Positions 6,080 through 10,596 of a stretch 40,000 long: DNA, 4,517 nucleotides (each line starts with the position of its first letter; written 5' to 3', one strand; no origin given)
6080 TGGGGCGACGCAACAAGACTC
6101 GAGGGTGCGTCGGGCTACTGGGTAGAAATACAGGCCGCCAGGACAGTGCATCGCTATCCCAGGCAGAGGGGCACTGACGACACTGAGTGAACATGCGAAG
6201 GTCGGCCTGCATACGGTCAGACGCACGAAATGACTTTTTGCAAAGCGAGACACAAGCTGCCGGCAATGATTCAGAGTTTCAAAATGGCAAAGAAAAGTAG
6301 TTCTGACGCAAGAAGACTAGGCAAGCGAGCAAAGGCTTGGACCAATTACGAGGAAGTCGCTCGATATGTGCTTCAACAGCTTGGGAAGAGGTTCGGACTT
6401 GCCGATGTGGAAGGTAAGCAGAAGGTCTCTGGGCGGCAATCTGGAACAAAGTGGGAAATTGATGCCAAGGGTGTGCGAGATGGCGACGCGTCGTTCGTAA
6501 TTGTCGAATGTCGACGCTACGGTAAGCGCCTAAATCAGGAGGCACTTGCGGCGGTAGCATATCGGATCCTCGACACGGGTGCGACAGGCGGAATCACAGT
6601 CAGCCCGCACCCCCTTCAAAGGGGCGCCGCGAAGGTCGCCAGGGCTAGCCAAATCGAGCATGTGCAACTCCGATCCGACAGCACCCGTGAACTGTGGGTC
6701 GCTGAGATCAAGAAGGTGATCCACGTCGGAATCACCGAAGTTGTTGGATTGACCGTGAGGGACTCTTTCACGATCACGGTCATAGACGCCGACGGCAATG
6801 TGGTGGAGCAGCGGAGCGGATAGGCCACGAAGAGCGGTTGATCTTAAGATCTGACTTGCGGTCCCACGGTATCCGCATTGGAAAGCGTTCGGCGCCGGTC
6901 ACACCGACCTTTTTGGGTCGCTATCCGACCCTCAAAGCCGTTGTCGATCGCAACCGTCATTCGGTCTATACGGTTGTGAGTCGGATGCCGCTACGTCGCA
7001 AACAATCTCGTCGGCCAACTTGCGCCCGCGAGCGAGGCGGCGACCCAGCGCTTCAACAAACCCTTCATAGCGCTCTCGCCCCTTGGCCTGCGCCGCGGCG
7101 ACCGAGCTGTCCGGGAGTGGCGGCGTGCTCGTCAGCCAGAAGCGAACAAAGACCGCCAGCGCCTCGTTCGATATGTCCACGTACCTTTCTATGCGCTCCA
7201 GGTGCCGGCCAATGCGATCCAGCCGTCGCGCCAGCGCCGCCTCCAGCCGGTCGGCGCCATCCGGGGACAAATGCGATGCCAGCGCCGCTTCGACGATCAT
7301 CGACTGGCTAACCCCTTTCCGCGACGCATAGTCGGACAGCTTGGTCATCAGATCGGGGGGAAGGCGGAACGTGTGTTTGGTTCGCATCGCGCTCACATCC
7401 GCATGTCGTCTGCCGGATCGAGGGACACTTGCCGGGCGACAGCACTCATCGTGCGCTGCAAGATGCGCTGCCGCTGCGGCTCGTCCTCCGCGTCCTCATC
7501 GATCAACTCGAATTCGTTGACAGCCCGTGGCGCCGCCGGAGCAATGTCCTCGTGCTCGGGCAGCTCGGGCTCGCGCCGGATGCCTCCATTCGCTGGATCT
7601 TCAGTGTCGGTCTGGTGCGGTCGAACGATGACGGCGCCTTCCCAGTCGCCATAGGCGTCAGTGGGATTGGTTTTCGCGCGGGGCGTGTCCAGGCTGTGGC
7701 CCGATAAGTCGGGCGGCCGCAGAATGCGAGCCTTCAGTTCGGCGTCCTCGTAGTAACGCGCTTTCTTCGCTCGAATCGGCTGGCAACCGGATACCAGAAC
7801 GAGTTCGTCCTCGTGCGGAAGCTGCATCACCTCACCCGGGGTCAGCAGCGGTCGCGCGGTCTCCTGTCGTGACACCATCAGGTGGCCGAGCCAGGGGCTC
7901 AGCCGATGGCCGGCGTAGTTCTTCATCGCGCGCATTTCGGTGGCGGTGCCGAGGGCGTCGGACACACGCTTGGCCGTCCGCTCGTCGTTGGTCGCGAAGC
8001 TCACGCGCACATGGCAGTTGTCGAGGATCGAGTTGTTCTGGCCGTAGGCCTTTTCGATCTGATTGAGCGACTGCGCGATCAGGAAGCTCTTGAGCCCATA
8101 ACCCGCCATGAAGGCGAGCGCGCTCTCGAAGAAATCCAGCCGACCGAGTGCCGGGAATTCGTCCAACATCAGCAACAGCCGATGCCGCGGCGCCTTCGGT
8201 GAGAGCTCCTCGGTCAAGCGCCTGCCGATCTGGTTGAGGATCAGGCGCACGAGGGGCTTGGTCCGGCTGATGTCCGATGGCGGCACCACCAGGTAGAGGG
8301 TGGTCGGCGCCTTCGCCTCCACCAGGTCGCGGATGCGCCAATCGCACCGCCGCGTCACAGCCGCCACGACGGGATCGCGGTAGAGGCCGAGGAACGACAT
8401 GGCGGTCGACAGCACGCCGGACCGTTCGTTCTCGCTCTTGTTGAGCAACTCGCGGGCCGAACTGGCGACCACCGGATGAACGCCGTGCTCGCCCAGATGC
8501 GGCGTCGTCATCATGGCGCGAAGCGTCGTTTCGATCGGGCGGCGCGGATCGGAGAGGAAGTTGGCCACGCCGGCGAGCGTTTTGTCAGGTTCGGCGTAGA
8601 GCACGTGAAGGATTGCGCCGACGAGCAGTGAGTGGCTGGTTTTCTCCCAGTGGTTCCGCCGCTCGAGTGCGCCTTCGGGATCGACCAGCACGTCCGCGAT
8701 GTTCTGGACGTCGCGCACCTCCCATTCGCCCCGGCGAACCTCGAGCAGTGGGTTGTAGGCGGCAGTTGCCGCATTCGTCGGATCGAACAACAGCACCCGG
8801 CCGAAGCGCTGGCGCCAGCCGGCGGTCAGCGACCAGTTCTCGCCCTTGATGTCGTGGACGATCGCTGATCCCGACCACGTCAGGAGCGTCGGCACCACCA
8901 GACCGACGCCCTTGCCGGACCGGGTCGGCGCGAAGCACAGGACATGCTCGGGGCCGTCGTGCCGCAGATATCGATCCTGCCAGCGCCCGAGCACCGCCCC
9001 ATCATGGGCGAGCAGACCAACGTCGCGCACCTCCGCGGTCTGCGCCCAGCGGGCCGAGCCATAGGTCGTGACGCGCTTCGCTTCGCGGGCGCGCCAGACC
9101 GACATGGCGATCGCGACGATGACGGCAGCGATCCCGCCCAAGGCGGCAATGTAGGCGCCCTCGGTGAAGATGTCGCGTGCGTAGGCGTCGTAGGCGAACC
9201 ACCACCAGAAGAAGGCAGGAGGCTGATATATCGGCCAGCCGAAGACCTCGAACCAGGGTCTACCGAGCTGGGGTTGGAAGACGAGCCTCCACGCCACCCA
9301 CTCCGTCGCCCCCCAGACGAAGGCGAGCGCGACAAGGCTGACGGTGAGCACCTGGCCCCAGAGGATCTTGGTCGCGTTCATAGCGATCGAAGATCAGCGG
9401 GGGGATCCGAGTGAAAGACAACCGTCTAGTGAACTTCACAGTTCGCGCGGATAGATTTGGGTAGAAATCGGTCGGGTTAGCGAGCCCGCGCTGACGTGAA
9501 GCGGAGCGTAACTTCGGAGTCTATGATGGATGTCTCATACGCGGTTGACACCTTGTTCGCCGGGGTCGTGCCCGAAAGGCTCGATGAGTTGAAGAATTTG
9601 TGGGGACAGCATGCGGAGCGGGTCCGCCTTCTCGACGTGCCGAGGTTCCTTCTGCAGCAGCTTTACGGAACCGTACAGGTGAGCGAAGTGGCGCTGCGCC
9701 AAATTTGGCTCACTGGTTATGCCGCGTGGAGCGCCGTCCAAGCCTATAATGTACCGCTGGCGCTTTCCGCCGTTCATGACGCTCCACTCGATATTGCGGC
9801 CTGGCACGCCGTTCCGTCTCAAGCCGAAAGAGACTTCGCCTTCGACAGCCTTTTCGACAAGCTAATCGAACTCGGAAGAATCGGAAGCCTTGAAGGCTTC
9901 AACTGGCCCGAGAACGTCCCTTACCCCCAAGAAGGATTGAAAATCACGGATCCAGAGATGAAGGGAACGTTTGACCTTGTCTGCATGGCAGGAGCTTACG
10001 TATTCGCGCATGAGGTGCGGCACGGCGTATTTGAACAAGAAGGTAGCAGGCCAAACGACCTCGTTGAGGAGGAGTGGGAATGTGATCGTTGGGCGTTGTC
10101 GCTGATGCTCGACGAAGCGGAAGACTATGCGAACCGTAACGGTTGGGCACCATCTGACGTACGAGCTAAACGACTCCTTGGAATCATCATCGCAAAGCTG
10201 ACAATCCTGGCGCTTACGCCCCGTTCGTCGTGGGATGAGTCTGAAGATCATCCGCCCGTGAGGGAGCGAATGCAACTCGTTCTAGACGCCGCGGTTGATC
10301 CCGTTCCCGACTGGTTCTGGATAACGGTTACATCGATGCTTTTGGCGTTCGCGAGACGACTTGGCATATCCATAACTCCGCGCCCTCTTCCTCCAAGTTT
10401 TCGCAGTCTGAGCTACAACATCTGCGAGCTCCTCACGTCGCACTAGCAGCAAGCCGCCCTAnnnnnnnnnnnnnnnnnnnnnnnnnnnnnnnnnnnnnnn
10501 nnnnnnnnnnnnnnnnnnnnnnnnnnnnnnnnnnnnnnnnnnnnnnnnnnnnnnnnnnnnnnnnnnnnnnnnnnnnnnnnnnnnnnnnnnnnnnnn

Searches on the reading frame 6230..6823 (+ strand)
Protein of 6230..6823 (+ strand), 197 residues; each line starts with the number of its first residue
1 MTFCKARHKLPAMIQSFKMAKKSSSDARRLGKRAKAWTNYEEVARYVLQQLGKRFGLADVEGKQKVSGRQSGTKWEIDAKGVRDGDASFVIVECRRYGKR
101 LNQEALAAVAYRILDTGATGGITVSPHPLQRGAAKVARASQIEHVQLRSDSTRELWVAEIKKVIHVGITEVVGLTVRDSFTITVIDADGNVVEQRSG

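Call 39: search_protein_families(library=pfam, proteins=[window:6230-6823:+], max_evalue=0.0001)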
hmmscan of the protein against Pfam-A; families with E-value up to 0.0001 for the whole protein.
window:6230-6823:+ (197 aa): 1 family
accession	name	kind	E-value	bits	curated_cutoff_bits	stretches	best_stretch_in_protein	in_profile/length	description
PF04471.18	Mrr_cat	-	1.5e-05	25.6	21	1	37-143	6-104/115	Restriction endonuclease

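Call 74: search_protein_families(library=padloc, proteins=[window:6230-6823:+], max_evalue=0.001)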
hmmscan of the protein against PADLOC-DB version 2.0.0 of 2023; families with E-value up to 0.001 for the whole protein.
window:6230-6823:+ (197 aa): 0 families

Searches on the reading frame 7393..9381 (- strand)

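Call 39: search_protein_families(library=pfam, proteins=[window:7393-9381:-], max_evalue=0.0001)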
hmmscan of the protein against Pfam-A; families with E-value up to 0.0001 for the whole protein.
window:7393-9381:- (662 aa): 3 families
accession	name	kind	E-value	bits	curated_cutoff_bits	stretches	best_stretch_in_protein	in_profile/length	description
PF02534.20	T4SS-DNA_transf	-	2.6e-102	343.5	20.1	1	126-556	16-458/468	Type IV secretory system Conjugative DNA transfer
PF12696.13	TraG-D_C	-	1.2e-28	100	22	1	401-522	1-125/126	TraM recognition site of TraD and TraG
PF10412.15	TrwB_AAD_bind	-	1.9e-26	93.3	20.5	1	172-531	45-376/387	Type IV secretion-system coupling protein DNA-binding domain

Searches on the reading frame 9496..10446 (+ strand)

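Call 39: search_protein_families(library=pfam, proteins=[window:9496-10446:+], max_evalue=0.0001)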
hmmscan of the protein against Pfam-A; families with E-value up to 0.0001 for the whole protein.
window:9496-10446:+ (316 aa): 1 family
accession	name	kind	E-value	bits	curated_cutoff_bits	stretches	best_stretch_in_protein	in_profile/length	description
PF10463.15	Peptidase_U49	-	2.4e-06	27.8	23.9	1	133-259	62-183/202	Peptidase U49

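Call 74: search_protein_families(library=padloc, proteins=[window:9496-10446:+], max_evalue=0.001)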
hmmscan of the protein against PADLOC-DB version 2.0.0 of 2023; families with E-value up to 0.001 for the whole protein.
window:9496-10446:+ (316 aa): 2 families
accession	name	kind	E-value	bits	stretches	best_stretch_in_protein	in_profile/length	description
PDLC02355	Lit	-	6.6e-15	53.1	1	19-268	13-243/290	Lit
PDLC03011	peptidase_U41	-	9.2e-05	20.1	1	142-268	142-249/378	-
